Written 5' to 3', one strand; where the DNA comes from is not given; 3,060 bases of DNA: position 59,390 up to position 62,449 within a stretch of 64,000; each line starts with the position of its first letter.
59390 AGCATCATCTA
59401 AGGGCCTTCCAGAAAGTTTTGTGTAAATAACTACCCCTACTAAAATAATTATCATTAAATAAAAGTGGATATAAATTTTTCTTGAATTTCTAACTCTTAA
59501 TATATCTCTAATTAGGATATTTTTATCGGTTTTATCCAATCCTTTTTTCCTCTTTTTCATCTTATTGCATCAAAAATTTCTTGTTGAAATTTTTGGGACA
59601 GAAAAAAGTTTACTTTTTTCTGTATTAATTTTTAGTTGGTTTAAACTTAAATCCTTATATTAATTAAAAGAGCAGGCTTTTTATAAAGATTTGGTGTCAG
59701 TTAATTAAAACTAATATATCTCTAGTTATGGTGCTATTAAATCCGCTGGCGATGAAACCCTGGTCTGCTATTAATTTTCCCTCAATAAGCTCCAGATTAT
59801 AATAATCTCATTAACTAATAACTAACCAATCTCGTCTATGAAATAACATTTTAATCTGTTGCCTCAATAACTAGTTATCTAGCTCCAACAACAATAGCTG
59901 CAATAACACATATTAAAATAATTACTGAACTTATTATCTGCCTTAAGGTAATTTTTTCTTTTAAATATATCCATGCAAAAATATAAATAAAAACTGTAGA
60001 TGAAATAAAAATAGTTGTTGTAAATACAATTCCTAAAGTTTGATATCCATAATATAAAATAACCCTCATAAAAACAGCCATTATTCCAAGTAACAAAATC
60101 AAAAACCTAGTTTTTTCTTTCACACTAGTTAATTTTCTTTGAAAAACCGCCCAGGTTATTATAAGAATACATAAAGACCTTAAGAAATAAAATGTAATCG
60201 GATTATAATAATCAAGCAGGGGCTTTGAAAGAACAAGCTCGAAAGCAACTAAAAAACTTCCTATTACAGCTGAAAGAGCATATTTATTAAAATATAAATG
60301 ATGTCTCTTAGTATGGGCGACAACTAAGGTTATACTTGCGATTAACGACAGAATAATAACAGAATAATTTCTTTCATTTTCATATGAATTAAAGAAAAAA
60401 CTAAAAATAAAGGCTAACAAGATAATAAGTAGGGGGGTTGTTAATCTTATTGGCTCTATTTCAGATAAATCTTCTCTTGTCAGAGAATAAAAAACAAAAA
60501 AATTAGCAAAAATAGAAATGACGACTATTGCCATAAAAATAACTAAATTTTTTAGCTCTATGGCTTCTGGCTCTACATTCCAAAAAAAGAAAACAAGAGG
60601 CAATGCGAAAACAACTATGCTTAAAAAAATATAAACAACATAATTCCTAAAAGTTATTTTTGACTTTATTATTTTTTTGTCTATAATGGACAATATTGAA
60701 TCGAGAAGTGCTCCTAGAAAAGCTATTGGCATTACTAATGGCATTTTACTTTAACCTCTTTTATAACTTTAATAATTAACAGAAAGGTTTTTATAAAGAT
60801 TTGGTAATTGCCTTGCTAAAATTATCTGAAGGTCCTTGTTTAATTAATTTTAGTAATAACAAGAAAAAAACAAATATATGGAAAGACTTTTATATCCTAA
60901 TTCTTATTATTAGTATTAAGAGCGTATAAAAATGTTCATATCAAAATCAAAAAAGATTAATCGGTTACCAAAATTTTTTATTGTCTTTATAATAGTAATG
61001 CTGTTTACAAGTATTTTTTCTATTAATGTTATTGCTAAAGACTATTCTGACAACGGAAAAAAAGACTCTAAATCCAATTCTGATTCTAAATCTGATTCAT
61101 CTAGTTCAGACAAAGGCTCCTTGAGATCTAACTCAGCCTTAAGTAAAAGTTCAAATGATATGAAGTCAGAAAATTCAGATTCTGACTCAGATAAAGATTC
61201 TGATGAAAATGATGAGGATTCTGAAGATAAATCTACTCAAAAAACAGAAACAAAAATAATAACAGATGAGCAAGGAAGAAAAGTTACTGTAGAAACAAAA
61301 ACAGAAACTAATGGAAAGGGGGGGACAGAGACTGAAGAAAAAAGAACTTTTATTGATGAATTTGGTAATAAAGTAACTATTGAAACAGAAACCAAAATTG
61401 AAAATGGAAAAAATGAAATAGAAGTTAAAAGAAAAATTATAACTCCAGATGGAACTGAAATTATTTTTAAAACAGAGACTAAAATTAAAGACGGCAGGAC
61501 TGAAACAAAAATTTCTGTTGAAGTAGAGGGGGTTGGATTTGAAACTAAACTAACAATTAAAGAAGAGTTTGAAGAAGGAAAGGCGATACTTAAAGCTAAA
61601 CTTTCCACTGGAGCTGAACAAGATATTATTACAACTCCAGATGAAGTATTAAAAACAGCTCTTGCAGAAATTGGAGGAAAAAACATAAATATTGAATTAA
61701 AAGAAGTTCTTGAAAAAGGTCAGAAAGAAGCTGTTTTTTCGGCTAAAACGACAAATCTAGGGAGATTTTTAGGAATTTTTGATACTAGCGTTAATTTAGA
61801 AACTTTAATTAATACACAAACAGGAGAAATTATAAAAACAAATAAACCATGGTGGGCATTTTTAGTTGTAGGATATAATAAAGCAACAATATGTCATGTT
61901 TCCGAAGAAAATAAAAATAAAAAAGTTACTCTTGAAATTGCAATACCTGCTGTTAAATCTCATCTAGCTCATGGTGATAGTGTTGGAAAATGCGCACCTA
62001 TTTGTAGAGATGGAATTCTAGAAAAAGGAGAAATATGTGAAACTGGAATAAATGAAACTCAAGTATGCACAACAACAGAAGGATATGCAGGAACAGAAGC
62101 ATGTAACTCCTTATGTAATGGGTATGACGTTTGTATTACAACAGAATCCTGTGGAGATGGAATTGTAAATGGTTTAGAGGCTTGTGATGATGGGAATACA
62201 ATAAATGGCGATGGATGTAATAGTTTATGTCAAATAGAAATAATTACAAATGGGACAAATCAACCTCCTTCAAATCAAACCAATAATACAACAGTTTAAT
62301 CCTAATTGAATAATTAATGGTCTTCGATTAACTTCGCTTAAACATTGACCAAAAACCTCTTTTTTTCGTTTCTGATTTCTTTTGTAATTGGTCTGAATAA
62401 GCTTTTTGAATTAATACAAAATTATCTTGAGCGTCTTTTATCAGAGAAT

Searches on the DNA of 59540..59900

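Call 80: search_rna_families(source=window, start=59540, end=59900, threshold=evalue, max_evalue=1)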
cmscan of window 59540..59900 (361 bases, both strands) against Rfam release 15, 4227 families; matches with E-value up to 1: 0.
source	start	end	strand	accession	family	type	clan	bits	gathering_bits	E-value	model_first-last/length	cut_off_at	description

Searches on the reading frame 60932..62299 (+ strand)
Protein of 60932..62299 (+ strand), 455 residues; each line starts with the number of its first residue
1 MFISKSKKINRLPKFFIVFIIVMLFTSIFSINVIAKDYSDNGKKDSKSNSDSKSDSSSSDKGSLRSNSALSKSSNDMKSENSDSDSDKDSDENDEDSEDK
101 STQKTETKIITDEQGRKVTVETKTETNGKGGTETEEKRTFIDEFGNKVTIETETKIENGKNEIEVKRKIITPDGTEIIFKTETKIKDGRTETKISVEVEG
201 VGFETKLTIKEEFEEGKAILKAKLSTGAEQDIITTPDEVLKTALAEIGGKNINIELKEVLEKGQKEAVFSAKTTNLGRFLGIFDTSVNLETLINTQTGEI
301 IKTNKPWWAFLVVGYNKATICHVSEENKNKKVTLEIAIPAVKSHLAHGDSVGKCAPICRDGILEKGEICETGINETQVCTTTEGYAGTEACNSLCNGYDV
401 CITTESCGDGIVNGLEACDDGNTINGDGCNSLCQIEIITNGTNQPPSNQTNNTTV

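Call 46: search_protein_families(library=pfam, proteins=[window:60932-62299:+], max_evalue=0.01)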
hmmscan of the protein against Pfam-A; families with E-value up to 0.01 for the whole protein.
window:60932-62299:+ (455 aa): 1 family
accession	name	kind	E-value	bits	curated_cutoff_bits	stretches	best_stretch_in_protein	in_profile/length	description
PF13948.11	DUF4215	-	1.7e-08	35.1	27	1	401-434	17-47/47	Domain of unknown function (DUF4215)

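Call 82: find_encoding_contigs(protein=window:60932-62299:+, flank=10000, max_places=2)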
Protein window:60932-62299:+ (455 aa): 7 contigs read that carry it; 2 places shown.
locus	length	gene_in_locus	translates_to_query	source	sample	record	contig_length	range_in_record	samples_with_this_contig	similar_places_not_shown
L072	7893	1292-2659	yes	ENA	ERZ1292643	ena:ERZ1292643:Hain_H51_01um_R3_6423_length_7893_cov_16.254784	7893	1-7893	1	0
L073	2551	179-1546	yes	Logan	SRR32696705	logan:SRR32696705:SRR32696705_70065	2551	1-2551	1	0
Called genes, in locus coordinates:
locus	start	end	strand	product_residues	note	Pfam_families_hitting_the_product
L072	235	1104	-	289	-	PF00892:EamA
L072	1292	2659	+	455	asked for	PF13948:DUF4215 (faint)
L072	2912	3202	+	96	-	-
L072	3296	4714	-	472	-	PF02934:GatB_N, PF02637:GatB_Yqey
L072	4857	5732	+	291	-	PF04773:FecR (faint)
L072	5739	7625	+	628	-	PF05226:CHASE2, PF00211:Guanylate_cyc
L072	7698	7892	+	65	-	?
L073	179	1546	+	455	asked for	PF13948:DUF4215 (faint)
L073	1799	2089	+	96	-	-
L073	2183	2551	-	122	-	?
